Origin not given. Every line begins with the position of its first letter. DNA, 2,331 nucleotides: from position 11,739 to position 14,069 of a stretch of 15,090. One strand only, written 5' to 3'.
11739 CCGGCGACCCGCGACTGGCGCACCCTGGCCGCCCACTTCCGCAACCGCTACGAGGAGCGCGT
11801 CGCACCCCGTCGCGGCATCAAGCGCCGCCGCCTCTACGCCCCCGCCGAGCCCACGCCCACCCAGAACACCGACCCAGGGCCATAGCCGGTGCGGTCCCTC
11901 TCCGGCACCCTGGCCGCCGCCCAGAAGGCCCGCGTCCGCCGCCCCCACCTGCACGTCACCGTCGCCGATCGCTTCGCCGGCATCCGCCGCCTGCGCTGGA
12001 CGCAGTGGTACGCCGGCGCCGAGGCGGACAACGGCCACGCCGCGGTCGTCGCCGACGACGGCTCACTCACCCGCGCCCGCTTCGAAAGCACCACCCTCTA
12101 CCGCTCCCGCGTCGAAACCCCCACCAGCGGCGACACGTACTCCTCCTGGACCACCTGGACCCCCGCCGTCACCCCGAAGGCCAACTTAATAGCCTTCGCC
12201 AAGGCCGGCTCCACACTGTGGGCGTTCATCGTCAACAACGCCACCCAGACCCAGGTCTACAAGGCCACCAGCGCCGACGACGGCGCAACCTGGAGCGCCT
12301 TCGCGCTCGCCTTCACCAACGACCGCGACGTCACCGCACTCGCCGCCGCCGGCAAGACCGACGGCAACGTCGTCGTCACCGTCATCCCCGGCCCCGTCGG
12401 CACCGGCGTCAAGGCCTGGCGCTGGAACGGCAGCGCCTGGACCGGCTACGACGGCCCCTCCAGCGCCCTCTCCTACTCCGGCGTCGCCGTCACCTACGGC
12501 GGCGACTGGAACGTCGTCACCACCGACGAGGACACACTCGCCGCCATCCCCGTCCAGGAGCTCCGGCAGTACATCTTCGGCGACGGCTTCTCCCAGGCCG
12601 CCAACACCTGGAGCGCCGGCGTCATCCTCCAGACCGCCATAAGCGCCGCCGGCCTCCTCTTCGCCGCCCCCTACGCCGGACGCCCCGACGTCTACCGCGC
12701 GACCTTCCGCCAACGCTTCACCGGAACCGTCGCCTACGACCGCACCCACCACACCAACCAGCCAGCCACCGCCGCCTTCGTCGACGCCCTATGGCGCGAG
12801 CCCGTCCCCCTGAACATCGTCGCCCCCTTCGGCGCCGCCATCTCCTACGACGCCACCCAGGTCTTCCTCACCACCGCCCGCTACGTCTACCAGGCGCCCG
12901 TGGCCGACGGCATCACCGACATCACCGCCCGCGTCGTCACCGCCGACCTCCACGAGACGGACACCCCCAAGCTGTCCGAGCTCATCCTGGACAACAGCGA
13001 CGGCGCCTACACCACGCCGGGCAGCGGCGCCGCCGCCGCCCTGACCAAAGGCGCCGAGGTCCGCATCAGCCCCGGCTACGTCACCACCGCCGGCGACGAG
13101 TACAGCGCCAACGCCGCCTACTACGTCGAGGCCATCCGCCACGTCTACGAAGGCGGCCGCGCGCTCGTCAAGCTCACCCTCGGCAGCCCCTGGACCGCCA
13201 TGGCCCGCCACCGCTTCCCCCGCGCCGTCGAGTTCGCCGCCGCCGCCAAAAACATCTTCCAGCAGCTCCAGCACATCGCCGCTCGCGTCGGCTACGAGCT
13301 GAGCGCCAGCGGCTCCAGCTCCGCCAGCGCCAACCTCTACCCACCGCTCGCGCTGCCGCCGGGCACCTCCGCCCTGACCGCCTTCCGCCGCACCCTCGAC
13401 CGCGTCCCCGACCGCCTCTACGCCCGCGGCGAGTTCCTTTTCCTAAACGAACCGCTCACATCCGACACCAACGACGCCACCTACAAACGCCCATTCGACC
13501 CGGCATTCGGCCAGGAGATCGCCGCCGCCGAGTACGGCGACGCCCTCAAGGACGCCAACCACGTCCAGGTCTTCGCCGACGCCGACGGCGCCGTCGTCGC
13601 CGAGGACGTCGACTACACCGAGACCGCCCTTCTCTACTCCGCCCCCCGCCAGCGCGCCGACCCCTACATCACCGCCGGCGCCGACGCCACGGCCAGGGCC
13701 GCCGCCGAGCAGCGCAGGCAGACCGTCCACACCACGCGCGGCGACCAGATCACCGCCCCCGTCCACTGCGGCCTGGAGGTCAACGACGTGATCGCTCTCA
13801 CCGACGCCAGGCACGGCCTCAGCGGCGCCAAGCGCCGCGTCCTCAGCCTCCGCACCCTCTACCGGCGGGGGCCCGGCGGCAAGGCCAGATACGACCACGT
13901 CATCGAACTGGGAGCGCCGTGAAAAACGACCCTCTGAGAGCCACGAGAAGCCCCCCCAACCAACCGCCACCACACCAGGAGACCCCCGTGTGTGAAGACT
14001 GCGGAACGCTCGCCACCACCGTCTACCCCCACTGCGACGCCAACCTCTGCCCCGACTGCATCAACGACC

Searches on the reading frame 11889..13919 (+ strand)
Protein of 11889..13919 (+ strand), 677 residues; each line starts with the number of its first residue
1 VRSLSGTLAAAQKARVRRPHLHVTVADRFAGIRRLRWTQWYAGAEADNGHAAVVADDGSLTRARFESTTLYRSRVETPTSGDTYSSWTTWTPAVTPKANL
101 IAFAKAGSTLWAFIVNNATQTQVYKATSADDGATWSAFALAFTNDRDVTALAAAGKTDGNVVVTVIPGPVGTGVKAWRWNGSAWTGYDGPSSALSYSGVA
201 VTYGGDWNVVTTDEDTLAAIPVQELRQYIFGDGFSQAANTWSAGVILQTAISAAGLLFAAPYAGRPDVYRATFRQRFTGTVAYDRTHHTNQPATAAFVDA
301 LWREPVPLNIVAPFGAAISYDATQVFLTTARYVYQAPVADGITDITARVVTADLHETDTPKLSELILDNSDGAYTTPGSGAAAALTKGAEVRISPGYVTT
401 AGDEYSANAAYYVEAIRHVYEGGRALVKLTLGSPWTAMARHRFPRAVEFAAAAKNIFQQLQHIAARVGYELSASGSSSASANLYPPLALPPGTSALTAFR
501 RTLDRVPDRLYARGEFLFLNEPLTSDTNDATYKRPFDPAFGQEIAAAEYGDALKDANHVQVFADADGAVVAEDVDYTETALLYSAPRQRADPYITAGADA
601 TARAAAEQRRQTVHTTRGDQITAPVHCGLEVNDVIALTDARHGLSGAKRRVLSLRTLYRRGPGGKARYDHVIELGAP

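Call 17: search_protein_families(library=phrogs, proteins=[window:11889-13919:+], max_evalue=0.01)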
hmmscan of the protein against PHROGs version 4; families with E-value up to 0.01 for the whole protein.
window:11889-13919:+ (677 aa): 0 families

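Call 51: search_protein_families(library=pfam, proteins=[window:11889-13919:+], max_evalue=0.1)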
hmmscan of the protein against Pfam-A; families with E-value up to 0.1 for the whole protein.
window:11889-13919:+ (677 aa): 1 family
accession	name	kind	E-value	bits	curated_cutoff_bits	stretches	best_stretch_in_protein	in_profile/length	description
PF13088.12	BNR_2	-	0.008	16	31.4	1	94-137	48-96/277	BNR repeat-like domain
